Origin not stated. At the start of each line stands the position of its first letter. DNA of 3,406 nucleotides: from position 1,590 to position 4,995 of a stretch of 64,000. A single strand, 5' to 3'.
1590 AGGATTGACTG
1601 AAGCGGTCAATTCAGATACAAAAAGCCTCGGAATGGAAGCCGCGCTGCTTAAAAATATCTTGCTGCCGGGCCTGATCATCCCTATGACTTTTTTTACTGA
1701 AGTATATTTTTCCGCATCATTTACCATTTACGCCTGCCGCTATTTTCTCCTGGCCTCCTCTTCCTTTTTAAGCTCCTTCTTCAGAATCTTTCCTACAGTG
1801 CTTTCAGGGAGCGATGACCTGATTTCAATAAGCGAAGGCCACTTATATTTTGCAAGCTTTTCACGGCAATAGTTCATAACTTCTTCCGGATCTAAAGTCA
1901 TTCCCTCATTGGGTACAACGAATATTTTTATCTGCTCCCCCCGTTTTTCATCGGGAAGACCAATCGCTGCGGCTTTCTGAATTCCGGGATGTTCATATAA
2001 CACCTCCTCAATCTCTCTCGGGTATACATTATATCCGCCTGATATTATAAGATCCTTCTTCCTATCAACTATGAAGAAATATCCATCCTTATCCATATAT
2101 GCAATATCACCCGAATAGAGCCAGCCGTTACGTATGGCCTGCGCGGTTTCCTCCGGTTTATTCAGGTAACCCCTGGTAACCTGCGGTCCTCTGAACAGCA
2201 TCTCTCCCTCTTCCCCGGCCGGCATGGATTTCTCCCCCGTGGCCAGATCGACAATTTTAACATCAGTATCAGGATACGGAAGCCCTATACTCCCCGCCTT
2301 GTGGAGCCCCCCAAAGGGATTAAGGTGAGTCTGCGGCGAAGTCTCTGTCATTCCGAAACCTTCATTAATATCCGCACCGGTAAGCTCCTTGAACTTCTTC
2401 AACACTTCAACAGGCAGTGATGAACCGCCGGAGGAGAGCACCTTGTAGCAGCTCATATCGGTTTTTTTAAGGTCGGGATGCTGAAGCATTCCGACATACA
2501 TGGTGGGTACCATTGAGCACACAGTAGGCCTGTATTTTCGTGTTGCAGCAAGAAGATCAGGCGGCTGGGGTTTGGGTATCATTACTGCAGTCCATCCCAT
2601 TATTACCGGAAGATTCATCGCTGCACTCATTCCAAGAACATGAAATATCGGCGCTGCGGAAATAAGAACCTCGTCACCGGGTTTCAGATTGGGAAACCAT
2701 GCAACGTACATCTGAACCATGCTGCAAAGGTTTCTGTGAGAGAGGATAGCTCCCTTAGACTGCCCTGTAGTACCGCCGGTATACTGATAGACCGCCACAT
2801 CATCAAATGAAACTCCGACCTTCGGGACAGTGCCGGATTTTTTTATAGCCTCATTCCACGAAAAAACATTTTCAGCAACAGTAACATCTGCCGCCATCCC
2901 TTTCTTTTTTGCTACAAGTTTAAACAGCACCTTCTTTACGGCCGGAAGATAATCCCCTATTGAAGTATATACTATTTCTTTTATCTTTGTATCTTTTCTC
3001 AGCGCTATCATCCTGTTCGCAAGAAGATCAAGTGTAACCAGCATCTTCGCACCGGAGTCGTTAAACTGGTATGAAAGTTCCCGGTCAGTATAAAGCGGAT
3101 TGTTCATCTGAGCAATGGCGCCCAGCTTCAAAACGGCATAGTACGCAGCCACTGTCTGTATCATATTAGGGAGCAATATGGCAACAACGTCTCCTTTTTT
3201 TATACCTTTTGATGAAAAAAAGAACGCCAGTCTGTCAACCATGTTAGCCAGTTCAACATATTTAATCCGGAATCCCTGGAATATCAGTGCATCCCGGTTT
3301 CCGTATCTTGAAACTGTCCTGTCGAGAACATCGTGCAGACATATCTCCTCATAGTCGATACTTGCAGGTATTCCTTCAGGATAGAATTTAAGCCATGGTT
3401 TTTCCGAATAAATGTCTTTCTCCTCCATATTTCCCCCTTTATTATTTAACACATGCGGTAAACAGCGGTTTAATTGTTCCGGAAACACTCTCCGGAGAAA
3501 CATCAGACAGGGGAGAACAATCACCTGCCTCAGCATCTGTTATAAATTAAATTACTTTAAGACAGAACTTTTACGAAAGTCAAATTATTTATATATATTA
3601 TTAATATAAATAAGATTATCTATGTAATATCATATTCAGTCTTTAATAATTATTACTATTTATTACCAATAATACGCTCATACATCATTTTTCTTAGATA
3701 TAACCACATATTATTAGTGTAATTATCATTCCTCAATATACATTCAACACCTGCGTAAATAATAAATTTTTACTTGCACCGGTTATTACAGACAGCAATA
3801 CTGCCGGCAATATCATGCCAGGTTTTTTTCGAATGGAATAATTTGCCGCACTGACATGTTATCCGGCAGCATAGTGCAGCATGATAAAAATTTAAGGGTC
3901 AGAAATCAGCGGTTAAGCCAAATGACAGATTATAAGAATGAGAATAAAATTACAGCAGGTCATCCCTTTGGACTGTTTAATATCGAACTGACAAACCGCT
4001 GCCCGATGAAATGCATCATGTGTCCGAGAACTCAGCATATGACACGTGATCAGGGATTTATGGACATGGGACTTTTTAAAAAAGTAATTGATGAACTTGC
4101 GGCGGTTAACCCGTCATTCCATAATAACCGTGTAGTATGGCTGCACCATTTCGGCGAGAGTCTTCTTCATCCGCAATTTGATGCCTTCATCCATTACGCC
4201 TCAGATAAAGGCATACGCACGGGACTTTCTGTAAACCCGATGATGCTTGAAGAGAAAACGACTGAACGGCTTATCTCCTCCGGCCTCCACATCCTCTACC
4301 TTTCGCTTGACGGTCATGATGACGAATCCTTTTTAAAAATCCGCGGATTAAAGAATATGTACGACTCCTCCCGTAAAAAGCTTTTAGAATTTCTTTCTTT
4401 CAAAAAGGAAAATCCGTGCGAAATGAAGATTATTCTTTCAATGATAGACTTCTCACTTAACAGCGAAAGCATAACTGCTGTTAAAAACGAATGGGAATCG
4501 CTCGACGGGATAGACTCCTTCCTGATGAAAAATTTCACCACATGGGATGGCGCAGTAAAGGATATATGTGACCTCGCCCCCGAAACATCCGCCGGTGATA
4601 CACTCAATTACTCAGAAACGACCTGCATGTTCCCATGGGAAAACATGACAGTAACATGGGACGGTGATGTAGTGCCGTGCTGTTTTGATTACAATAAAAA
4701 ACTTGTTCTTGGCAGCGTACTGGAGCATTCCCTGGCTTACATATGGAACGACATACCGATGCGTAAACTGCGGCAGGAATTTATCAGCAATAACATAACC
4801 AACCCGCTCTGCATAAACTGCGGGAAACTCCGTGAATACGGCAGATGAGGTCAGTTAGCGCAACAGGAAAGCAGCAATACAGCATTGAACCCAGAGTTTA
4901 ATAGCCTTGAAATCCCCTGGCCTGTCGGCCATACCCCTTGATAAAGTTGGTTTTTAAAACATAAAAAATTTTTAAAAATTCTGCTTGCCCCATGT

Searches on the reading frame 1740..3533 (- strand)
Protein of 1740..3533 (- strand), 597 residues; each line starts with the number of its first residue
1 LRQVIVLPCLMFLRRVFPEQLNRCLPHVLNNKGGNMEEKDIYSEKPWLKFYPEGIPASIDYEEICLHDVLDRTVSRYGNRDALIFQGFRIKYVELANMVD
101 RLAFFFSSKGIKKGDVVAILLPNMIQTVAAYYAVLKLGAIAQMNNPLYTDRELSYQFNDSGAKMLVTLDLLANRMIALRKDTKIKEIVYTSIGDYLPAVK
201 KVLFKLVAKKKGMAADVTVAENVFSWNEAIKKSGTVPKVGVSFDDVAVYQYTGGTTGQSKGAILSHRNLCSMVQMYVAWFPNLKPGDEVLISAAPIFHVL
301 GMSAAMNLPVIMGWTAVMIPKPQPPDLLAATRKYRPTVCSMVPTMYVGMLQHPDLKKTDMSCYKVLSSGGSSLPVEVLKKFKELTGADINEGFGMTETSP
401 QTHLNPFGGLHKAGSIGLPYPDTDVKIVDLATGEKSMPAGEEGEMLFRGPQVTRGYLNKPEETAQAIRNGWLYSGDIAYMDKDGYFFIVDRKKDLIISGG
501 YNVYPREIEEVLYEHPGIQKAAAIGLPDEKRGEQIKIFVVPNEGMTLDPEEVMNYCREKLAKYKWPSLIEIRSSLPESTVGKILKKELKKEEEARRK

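Call 14: search_protein_families(library=pfam, proteins=[window:1740-3533:-], max_evalue=0.001)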
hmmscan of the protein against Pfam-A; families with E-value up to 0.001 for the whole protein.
window:1740-3533:- (597 aa): 3 families
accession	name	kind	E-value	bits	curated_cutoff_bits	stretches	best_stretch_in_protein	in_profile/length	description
PF00501.34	AMP-binding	-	1.5e-87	294.4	29.9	1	71-457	2-384/384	AMP-binding enzyme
PF13193.12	AMP-binding_C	-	1.2e-17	65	24.5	1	507-582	1-76/76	AMP-binding enzyme C-terminal domain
PF14535.12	AMP-binding_C_2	-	0.00076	20.1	25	0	500-558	1-62/96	AMP-binding enzyme C-terminal domain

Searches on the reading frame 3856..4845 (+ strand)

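Call 14: search_protein_families(library=pfam, proteins=[window:3856-4845:+], max_evalue=0.001)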
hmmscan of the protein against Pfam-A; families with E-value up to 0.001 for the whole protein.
window:3856-4845:+ (330 aa): 2 families
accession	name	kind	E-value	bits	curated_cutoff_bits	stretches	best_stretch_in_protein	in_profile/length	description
PF13186.11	SPASM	-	1.7e-16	60.7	21.5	1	257-322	1-66/67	Iron-sulfur cluster-binding domain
PF04055.27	Radical_SAM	-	3.4e-13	50.5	29.5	1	43-171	1-127/166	Radical SAM superfamily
